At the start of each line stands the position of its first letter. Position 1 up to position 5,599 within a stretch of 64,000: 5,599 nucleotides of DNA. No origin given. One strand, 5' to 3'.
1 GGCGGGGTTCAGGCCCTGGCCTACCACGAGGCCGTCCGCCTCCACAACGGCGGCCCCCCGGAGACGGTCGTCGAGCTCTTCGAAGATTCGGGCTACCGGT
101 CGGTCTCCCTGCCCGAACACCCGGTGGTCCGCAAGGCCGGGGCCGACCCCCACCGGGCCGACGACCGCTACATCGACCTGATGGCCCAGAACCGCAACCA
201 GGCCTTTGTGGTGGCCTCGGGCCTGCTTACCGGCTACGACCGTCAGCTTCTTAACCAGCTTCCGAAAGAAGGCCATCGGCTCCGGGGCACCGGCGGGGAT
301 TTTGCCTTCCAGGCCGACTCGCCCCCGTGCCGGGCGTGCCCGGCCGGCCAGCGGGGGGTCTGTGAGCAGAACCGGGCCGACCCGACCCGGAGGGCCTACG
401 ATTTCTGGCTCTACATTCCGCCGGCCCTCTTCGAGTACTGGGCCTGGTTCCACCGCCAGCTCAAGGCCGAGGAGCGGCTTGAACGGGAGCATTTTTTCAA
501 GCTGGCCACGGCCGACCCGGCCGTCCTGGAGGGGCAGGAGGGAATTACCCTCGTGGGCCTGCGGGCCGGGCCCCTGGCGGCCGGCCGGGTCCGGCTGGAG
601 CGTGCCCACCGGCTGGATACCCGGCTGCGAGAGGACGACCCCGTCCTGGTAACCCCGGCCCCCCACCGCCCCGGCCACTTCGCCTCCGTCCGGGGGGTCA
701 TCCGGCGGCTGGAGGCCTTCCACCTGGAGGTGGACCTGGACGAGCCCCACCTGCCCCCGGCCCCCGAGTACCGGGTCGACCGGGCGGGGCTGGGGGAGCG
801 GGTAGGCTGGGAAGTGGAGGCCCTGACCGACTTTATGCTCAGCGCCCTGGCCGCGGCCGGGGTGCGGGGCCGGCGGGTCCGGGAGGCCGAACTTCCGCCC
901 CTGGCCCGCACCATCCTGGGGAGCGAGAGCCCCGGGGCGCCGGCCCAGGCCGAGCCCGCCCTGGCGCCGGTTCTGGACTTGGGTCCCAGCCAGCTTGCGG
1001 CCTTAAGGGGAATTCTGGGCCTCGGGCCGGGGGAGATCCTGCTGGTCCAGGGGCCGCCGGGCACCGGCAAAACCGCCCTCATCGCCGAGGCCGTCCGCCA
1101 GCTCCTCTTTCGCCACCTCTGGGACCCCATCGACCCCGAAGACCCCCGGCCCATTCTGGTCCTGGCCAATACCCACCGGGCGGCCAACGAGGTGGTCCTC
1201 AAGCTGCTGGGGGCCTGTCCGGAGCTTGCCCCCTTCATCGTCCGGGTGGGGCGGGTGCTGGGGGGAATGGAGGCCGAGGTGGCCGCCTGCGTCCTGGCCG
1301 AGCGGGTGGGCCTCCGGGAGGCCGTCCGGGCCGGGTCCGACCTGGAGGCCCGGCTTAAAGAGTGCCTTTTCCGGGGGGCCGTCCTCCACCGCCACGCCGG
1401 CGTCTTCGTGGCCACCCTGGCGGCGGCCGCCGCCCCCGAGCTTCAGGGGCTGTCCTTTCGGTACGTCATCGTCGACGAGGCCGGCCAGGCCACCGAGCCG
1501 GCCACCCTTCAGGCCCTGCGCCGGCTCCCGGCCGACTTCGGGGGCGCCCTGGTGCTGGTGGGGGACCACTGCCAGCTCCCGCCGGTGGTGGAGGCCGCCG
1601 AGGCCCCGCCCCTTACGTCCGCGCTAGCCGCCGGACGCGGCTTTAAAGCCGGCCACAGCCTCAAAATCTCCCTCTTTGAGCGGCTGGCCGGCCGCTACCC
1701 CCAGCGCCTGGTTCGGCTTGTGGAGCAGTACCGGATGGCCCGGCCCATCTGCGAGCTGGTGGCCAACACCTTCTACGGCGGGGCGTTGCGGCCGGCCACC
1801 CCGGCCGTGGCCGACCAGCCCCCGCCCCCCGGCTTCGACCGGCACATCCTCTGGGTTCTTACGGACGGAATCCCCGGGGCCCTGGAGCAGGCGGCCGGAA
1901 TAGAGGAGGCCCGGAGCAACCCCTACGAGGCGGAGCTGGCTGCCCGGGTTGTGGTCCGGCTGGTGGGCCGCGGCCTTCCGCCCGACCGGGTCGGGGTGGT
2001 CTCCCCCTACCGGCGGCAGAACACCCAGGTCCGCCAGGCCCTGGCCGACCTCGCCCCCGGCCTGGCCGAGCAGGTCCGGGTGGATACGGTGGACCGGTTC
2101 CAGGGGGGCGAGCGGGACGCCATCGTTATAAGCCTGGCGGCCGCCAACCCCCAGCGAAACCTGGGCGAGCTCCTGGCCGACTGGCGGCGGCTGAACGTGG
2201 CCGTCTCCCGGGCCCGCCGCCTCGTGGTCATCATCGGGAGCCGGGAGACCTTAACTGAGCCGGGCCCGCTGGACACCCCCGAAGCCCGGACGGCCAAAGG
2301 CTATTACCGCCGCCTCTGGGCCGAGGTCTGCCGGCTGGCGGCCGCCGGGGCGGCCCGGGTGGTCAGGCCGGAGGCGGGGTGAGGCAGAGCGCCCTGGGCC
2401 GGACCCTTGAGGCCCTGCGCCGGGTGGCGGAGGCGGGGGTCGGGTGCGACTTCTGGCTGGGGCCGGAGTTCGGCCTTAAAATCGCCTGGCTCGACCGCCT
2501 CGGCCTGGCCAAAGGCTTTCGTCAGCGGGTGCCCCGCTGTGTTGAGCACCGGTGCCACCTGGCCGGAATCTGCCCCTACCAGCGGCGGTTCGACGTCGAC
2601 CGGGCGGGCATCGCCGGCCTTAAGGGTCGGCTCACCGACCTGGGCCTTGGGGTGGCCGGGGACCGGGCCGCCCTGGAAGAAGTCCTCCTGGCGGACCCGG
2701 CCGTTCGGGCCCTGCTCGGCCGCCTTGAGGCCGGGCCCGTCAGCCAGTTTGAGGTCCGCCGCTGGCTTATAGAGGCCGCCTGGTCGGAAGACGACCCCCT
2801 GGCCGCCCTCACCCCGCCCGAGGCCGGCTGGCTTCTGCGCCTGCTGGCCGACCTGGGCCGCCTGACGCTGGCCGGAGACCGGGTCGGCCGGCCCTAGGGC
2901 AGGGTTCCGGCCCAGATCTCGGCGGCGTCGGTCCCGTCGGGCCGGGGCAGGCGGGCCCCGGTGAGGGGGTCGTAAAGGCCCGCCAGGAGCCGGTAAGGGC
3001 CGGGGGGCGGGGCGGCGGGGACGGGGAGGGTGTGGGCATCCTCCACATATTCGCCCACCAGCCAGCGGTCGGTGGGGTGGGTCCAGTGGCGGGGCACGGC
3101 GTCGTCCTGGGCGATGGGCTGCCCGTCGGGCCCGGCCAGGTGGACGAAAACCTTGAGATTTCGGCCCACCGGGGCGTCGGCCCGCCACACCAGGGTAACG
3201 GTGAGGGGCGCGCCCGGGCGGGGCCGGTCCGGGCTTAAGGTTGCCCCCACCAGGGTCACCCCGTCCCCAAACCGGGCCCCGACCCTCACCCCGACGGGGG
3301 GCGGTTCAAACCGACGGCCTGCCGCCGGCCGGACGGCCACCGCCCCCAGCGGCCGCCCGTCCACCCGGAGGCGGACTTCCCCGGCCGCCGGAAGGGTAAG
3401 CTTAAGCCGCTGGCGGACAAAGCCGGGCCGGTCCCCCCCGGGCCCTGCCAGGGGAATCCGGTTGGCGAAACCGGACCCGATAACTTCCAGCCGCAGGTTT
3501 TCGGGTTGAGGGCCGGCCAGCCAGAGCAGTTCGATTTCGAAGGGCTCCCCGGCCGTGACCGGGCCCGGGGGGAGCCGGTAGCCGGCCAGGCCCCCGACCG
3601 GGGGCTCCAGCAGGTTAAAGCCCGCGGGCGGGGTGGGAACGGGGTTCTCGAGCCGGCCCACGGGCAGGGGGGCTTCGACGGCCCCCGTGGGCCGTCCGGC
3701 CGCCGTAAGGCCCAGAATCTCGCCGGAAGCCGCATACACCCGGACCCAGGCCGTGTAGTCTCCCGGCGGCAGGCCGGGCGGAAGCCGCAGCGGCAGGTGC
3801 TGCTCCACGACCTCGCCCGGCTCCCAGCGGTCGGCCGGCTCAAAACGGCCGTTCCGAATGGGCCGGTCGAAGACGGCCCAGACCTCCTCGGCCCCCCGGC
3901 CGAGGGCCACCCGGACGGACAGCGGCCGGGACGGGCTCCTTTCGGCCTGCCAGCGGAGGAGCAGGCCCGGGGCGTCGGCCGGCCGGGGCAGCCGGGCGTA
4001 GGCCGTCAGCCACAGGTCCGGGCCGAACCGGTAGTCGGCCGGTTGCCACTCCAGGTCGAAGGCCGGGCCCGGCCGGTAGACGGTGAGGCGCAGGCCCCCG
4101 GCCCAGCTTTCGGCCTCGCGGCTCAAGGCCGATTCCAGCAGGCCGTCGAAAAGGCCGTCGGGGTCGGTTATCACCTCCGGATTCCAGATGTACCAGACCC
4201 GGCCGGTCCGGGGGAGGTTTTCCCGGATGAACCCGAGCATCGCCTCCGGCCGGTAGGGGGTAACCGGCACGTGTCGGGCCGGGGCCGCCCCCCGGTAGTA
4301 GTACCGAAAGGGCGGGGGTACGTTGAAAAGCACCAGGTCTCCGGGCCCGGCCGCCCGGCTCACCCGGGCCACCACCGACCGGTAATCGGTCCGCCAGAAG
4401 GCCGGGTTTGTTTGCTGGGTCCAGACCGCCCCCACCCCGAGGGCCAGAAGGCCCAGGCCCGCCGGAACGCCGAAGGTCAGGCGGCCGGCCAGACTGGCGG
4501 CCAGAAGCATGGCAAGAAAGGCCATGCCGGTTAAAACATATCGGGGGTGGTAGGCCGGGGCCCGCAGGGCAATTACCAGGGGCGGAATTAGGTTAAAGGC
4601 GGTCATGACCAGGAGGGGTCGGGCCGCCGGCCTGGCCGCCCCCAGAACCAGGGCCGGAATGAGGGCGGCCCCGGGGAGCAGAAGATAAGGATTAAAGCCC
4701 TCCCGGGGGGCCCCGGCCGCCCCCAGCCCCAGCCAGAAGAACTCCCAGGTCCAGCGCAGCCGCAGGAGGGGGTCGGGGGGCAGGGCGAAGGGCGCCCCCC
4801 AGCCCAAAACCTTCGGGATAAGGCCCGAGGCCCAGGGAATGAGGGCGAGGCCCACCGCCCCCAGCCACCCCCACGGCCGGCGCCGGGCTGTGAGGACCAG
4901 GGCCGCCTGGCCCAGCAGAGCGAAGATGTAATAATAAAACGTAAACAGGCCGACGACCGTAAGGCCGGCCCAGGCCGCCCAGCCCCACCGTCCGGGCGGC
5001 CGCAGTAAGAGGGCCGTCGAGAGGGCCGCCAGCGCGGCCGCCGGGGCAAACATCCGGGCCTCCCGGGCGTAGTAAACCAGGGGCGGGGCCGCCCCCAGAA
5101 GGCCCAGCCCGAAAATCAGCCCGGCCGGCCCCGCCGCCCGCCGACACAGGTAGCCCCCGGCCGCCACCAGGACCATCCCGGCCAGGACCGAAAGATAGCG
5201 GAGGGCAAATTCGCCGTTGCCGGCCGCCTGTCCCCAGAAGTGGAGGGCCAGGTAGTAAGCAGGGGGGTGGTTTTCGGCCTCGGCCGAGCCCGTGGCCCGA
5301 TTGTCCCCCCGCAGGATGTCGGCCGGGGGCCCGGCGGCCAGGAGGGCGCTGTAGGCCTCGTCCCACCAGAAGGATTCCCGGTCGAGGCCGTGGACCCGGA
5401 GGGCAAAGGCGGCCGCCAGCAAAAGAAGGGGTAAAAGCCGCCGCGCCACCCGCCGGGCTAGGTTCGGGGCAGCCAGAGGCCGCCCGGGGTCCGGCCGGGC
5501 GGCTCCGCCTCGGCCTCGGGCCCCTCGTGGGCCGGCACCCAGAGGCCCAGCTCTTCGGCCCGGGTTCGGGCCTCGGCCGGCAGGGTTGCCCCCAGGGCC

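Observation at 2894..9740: Four-gene protein-glycosylation-like operon: GT39 - GT2 (DPM1-like) - hypothetical - GT39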

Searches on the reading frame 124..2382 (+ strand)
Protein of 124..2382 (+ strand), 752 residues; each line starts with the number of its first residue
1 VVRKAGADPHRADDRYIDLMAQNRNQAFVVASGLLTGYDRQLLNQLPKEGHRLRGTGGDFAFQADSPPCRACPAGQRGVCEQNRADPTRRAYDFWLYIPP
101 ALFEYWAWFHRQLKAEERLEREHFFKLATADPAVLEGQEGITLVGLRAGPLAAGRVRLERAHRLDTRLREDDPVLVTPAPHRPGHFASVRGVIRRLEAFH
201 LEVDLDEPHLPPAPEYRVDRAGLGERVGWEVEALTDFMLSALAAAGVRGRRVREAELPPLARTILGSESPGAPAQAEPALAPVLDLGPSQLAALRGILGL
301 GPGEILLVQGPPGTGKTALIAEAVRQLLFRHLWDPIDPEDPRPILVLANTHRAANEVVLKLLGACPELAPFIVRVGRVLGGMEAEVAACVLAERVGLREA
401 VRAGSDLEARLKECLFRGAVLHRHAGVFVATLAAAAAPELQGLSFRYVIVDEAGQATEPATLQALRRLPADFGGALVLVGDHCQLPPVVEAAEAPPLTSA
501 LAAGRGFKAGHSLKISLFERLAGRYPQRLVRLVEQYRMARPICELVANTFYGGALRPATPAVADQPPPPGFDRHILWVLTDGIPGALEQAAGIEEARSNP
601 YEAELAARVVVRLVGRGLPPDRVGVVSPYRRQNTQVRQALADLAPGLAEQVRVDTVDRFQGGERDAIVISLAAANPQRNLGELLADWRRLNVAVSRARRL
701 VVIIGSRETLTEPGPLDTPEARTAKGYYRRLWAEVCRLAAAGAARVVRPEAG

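Call 6: search_protein_families(library=pfam, proteins=[window:124-2382:+], max_evalue=0.01)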
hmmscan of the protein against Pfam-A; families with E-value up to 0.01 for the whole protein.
window:124-2382:+ (752 aa): 12 families
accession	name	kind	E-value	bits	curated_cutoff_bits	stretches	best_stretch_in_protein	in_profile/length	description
PF13087.12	AAA_12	-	1.2e-41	142.9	27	1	513-707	1-194/195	AAA domain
PF13086.12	AAA_11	-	3.4e-29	102.8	27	2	424-489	192-254/257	AAA domain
PF13604.12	AAA_30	-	1.4e-12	48.2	27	1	286-489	2-132/191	AAA domain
PF13245.12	AAA_19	-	3.2e-11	44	25.1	1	304-488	12-132/134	AAA domain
PF13538.12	UvrD_C_2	-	3.7e-07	30.3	27.4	1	651-704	2-52/52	UvrD-like helicase C-terminal domain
PF00580.27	UvrD-helicase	-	2e-06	28.1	23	1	304-365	14-69/271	UvrD/REP helicase N-terminal domain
PF13401.12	AAA_22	-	3.1e-05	24.7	27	0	304-329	6-31/130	AAA domain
PF13191.12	AAA_16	-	4.3e-05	24.5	32.6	1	290-468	8-155/167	AAA ATPase domain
PF01637.24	ATPase_2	-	0.00026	21.3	33.2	1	291-328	8-45/225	ATPase domain predominantly from Archaea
PF01443.25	Viral_helicase1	-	0.00063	20.1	21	0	307-326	2-21/228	Viral superfamily 1 RNA helicase core domain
PF05970.20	PIF1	-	0.007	16.4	25.9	0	470-514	136-182/223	PIF1-like helicase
PF00270.35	DEAD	-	0.0092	16.2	26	0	290-366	4-70/167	DEAD/DEAH box helicase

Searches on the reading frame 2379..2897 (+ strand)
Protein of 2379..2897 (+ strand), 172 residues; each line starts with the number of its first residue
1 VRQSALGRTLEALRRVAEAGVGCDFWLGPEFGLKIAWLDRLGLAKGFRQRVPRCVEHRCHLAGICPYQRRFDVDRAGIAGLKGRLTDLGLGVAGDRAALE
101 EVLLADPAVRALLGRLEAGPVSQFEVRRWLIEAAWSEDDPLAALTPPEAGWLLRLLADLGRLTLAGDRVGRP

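Call 6: search_protein_families(library=pfam, proteins=[window:2379-2897:+], max_evalue=0.01)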
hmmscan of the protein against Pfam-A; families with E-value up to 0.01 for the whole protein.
window:2379-2897:+ (172 aa): 0 families

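Call 56: search_protein_families(library=pfam, proteins=[window:2379-2897:+], max_evalue=0.01)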
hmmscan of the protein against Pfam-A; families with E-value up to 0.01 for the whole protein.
window:2379-2897:+ (172 aa): 0 families

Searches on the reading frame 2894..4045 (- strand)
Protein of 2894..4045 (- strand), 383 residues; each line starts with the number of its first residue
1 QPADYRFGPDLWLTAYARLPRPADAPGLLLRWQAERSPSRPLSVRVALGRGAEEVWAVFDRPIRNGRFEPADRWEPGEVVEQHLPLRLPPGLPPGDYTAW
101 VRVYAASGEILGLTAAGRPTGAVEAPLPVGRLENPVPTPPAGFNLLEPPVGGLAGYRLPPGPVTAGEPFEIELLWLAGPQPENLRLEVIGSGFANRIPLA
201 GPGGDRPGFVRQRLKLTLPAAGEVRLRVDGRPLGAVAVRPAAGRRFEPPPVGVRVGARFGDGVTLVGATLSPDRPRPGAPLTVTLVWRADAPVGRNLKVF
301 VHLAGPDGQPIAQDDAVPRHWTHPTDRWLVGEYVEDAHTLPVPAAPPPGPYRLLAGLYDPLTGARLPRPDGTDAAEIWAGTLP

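Call 84: search_protein_families(library=pfam, proteins=[window:2894-4045:-], max_evalue=10)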
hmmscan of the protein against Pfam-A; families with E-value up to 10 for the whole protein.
window:2894-4045:- (383 aa): 2 families
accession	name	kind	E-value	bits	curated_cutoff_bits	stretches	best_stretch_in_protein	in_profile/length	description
PF02221.20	E1_DerP2_DerF2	-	0.024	15.4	22.7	0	331-359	90-118/133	ML domain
PF13464.11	RodZ_C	-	0.21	12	23.9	1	212-241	37-66/72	RodZ C-terminal domain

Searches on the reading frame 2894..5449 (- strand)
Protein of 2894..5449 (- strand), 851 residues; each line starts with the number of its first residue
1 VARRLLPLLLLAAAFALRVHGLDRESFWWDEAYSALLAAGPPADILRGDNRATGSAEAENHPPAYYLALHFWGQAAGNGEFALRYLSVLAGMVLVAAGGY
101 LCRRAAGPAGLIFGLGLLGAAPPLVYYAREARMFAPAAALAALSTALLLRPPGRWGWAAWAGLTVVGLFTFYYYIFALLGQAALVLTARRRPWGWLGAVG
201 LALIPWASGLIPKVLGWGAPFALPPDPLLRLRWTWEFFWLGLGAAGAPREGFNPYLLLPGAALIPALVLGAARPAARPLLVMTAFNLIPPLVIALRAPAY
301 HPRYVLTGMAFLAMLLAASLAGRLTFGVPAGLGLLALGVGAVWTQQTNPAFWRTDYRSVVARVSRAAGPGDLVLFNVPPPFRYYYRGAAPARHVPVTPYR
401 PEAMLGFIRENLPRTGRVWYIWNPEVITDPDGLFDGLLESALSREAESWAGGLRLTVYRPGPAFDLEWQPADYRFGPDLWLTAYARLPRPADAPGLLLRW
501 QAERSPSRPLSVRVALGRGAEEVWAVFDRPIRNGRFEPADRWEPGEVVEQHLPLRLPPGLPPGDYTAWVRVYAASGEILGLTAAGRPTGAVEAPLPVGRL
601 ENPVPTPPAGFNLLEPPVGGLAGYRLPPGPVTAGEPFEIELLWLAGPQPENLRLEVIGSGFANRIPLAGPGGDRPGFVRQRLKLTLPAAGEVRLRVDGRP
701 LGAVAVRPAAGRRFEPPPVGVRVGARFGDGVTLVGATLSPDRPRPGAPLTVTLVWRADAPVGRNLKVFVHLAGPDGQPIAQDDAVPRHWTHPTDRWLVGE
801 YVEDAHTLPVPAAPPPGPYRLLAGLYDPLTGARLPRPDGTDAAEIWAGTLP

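Call 4: search_protein_families(library=pfam, proteins=[window:2894-5449:-], max_evalue=0.1)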
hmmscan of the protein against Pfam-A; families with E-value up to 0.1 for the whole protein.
window:2894-5449:- (851 aa): 1 family
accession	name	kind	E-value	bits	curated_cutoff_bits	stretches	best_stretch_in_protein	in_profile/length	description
PF13231.12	PMT_2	-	0.013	16.2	26.1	1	60-205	1-153/160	Dolichyl-phosphate-mannose-protein mannosyltransferase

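Call 5: search_protein_families(library=ncbifam, proteins=[window:2894-5449:-], max_evalue=0.1)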
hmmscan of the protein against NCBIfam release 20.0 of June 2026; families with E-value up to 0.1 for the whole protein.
window:2894-5449:- (851 aa): 1 family
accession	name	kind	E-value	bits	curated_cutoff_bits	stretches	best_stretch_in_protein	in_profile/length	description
TIGR03663.1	TIGR03663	subfamily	0.00044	19.4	126.25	1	8-162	5-153/435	flippase activity-associated protein Agl23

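Call 14: search_solved_structures(query=window:2894-5449:-, max_evalue=1, show_alignments=2)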
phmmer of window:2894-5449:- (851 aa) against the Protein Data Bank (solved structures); distinct sequences matched with E-value up to 1: 0.
